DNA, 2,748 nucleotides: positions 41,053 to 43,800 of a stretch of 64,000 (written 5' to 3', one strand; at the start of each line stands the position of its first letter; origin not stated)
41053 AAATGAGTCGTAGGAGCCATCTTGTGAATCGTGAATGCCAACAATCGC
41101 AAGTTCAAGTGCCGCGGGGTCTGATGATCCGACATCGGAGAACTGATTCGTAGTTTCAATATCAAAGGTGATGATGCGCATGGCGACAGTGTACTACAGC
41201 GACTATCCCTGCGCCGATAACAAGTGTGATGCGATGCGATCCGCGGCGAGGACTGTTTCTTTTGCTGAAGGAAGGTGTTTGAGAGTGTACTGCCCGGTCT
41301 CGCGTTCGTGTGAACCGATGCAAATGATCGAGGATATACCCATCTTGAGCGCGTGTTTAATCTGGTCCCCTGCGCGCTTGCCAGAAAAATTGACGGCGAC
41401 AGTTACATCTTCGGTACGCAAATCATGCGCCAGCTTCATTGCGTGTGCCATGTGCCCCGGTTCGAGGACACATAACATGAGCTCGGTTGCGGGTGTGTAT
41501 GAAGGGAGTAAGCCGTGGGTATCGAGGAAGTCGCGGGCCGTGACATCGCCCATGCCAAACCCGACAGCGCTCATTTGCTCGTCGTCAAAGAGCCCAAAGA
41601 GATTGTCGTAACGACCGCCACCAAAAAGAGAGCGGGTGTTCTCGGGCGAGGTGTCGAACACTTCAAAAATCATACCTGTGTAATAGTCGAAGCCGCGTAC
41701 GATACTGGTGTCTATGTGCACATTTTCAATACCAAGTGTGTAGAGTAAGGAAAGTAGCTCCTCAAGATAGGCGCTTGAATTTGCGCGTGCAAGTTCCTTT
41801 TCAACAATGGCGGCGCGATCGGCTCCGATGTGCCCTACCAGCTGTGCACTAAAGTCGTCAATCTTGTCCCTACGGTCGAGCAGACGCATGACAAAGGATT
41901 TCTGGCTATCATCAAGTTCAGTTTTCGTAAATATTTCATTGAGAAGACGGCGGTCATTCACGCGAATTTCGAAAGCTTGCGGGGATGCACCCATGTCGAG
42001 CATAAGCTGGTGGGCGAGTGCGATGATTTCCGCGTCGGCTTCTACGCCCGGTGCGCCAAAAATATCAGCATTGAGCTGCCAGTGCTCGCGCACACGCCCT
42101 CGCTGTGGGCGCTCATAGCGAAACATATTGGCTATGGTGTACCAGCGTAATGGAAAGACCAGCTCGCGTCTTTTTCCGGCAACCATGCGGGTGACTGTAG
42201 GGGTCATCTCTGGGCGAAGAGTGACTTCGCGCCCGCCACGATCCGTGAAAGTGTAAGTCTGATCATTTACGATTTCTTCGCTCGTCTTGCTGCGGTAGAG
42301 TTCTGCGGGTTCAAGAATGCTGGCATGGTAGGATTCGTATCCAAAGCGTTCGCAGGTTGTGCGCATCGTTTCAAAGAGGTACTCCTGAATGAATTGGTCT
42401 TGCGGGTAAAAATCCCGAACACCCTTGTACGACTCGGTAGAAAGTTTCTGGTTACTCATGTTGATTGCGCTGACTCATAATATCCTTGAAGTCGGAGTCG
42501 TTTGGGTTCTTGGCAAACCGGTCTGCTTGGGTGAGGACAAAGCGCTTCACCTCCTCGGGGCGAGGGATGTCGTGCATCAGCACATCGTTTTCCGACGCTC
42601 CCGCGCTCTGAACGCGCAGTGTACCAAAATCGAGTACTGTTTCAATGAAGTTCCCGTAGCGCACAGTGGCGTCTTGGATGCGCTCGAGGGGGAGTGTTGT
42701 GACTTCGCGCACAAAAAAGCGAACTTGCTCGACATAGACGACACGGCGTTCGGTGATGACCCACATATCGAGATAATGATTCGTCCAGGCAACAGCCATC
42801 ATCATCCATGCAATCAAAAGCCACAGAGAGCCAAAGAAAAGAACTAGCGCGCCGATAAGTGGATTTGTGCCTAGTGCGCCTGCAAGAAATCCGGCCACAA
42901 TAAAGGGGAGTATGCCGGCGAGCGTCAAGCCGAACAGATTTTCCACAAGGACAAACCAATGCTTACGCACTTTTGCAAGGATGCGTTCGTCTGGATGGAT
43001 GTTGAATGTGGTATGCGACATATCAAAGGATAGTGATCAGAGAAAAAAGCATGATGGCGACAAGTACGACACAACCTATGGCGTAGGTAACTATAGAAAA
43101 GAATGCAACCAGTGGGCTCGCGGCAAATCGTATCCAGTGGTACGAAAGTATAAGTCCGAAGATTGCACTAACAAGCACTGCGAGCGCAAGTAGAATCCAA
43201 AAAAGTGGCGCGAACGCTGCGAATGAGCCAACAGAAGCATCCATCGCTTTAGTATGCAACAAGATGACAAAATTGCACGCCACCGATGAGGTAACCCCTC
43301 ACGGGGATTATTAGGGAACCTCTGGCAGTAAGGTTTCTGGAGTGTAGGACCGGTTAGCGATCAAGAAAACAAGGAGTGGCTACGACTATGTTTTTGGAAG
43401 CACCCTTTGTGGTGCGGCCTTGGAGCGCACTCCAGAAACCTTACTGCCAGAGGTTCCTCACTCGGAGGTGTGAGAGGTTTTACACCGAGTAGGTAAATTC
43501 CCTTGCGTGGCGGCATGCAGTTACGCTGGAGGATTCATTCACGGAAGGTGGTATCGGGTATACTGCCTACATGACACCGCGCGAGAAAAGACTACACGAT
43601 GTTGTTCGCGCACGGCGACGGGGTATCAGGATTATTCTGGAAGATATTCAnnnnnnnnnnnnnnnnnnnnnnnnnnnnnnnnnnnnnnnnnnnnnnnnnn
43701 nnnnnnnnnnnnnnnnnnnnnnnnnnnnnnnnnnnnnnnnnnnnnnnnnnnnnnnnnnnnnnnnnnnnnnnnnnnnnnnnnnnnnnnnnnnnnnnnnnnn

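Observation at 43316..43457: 29-bp perfect inverted repeat forming a 142-nt stem-loop that encloses an RBS and a 28-codon Cys-containing ORF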

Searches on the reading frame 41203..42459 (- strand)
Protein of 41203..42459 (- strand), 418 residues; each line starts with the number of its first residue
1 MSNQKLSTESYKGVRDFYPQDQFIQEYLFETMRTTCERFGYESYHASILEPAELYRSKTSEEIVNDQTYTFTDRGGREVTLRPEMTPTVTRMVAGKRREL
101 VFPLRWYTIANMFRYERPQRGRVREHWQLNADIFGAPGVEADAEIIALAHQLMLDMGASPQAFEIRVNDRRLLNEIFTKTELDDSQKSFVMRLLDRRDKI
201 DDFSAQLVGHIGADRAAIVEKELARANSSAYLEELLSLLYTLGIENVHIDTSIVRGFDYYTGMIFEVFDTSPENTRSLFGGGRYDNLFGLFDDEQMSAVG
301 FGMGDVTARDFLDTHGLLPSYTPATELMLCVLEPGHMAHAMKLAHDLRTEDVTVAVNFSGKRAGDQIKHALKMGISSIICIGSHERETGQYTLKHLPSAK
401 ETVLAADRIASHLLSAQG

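Call 22: find_related_loci(query=window:41203-42459:-, collection=genome_contigs, flank=4000)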
Query window:41203-42459:- (418 aa) in genome_contigs; peptide patterns used: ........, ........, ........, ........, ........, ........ (x = any residue, [..] = any of these).
108 stretches matched a pattern; 79 encode a relative of the query (tblastn E <= 1e-3); 79 distinct loci.
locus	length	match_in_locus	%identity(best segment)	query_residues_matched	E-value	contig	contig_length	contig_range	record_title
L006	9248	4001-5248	64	4-418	0e+0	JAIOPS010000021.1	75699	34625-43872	MAG: Candidatus Kaiserbacteria bacterium isolate LakeFargette_0920_ALND_MAG_55_14 LacPavin_0920_ALND_scaffold_457002, wh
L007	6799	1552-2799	65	4-418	0e+0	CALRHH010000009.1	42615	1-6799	MAG: Candidatus Nomurabacteria bacterium isolate Ike-100m-40 genome assembly, contig: Ike-100-c285, whole genome shotgun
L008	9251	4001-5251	63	2-418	0e+0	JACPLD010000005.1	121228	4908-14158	MAG: Candidatus Kaiserbacteria bacterium isolate NC_groundwater_512_Ag_S-0.1um_55_27 S35_SO-1_scaffold_237658, whole gen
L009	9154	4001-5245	65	5-418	0e+0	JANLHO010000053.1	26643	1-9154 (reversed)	MAG: Patescibacteria group bacterium isolate P6-19 k99_317708, whole genome shotgun sequence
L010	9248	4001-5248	64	4-418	3e-180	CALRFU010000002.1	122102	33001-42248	MAG: Candidatus Nomurabacteria bacterium isolate TH-08apr19-232 genome assembly, contig: TH-08apr19-C155, whole genome s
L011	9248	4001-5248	63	4-418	1e-178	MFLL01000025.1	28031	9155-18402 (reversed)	MAG: Candidatus Kaiserbacteria bacterium RIFCSPHIGHO2_02_FULL_55_25 rifcsphigho2_02_scaffold_6194, whole genome shotgun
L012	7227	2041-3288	62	4-418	2e-178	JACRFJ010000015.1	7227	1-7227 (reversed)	MAG: Candidatus Kaiserbacteria bacterium isolate NC_groundwater_1722_Pr3_B-0.1um_52_27 SR-2_scaffold_141_782906, whole g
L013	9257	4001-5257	62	1-418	3e-177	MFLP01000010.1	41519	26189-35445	MAG: Candidatus Kaiserbacteria bacterium RIFCSPHIGHO2_12_FULL_53_13 rifcsphigho2_12_scaffold_1502, whole genome shotgun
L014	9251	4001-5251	61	1-416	3e-175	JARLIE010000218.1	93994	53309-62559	MAG: Candidatus Paceibacterota bacterium isolate MAG_CO249 MetaCoAG_Bin_249_Oxic_k141_1745716, whole genome shotgun sequ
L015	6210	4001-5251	62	3-418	2e-175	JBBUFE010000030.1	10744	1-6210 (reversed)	MAG: Patescibacteria group bacterium isolate H52-bin063_1 H52_bin063_1_000000000030, whole genome shotgun sequence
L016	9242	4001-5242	62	4-418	2e-174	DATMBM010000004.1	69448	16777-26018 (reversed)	MAG TPA_asm: Candidatus Paceibacterota bacterium isolate SMAG_U13353 k141_445008, whole genome shotgun sequence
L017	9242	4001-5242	61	4-416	2e-171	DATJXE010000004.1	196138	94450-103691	MAG TPA_asm: Candidatus Paceibacterota bacterium isolate SMAG_U15118 k141_1702705, whole genome shotgun sequence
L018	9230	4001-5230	59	7-417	6e-161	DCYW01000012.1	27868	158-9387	MAG TPA_asm: Patescibacteria group bacterium UBA2100 UBA2100_contig_983, whole genome shotgun sequence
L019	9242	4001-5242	55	1-415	3e-149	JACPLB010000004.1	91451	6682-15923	MAG: Candidatus Kaiserbacteria bacterium isolate NC_groundwater_510_Ag_S-0.1um_48_15 S35_SO-1_scaffold_37270, whole geno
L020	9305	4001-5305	51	1-416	2e-145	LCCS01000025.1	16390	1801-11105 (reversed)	MAG: Parcubacteria group bacterium GW2011_GWD2_42_14 UU98_C0025, whole genome shotgun sequence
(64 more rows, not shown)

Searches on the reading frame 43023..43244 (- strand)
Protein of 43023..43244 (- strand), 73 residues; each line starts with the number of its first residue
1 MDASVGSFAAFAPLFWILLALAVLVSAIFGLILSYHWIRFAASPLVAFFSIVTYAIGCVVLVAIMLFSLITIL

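Call 28: find_encoding_contigs(protein=window:43023-43244:-, flank=1500, max_places=10)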
Protein window:43023-43244:- (73 aa): 7 contigs read that carry it; 4 places shown.
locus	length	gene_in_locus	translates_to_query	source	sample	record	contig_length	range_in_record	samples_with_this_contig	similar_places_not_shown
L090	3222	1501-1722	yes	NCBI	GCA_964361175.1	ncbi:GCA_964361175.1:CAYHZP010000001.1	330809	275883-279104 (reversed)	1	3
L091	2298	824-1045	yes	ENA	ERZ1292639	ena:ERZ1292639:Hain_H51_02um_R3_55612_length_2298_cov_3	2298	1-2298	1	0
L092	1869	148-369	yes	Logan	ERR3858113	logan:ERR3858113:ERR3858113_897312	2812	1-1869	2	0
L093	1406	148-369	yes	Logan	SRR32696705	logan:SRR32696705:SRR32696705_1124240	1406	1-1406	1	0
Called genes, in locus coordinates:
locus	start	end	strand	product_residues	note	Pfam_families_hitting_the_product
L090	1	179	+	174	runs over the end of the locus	-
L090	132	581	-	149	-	PF00856:SET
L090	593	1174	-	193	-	PF00588:SpoU_methylase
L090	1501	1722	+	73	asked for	-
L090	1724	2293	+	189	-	PF03703:bPH_2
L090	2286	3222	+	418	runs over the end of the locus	PF13393:tRNA-synt_His, PF00587:tRNA-synt_2b, PF03129:HGTP_anticodon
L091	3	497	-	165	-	?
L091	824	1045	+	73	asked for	-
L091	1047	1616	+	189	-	PF03703:bPH_2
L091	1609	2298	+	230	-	?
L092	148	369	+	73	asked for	-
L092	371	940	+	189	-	PF03703:bPH_2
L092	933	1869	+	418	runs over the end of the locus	PF13393:tRNA-synt_His, PF00587:tRNA-synt_2b, PF03129:HGTP_anticodon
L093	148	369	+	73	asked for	-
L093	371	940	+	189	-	PF03703:bPH_2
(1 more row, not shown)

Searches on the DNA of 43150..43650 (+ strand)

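Call 30: search_rna_families(source=window, start=43150, end=43650, threshold=evalue, max_evalue=10)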
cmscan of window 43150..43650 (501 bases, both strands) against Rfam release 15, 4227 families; matches with E-value up to 10: 1.
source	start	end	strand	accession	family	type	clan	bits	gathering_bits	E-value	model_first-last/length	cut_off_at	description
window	43196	43302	-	RF02538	TarB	Gene; sRNA;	-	13.6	80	7.6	1-79/79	no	Vibrio ToxT activated RNA TarB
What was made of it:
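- On Rfam RNA families (including 6S and known leaders or sRNAs): At E<=10 the only hit is a chance TarB match outside the element (call 30).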

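Call 50: search_dna_similar(query=window:43282-43557:+, collection=plasmids, mode=distant, max_evalue=1)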
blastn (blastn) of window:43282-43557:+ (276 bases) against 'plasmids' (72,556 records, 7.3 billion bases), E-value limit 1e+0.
No match.

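Call 51: search_dna_similar(query=window:43282-43557:+, collection=phages, mode=distant, max_evalue=1)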
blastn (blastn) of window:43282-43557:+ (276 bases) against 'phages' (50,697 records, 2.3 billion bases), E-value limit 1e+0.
No match.

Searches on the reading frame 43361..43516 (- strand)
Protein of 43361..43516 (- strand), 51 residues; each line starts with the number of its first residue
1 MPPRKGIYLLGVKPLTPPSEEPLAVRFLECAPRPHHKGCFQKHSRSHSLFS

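Call 29: find_encoding_contigs(protein=window:43361-43516:-, flank=1500, max_places=10)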
Protein window:43361-43516:- (51 aa): no gene with exactly this product is on record in the collection.

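Call 68: find_homologous_proteins(query=window:43364-43516:-, max_evalue=10)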
Query seq(51 aa): no candidate shares three 5-residue words with the query. No homologue found.
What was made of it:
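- Tried and rejected: The 51-aa minus-strand ORF found nothing (calls 29, 68).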

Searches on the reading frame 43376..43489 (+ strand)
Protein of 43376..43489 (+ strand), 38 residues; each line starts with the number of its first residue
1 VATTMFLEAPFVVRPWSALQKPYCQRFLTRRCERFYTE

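Call 55: list_cluster_members(proteins=[window:43388-43489:+, window:43376-43489:+, window:43364-43516:-])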
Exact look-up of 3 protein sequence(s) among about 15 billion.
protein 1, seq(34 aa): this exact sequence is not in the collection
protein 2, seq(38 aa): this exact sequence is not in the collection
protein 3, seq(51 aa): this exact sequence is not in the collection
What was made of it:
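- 43388..43492 (+): 34-codon ORF plus stop, preceded by AAGGAG at 43371-43376. Judged non-functional. The exact sequence is not in the 15-billion-protein collection (call 55).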

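Call 58: search_protein_representatives(protein=window:43376-43489:+)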
Query: 38 residues. Proteins with E-value up to 0.001 (for the whole library): 5; up to 1e-10: 0; up to 1e-30: 0. The best 5 are listed.
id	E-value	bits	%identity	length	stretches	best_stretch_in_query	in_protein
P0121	5.6e-10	53.4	47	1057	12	14-32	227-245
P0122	7.4e-07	43.9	38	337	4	5-32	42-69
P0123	1.1e-06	43.4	41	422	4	4-29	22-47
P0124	2.3e-06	42.4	37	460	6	9-27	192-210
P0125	2.7e-04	36.1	90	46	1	5-25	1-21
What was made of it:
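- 43388..43492 (+): No full-length homologue among 1.84 billion representatives (call 58).
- There are no other homologues among 1.84 billion representatives (call 58).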

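Call 60: find_encoding_contigs(protein=P0125, flank=5000, max_places=10)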
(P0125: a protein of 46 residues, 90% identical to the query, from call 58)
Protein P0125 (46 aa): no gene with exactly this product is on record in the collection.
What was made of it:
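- Tried and rejected: P0125 is not in the contig index (call 60).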

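Call 61: list_cluster_members(proteins=[P0125])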
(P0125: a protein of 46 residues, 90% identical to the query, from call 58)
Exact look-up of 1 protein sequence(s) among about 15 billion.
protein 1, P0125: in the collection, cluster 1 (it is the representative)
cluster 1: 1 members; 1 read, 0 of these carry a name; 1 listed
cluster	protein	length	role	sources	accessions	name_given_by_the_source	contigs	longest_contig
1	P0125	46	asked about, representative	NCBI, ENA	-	-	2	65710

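Call 65: find_homologous_proteins(query=A6, max_evalue=10)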
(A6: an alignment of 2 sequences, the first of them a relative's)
Query A6 (2 sequences) (46 aa, profile of the alignment): 1 proteins with E <= 10 among 1 candidates.
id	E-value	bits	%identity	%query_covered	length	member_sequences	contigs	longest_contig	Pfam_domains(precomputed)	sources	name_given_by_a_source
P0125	4.0e-29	118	100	100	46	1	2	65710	-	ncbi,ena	-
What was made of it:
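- Tried and rejected: A profile search returned only P0125 itself (call 65).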
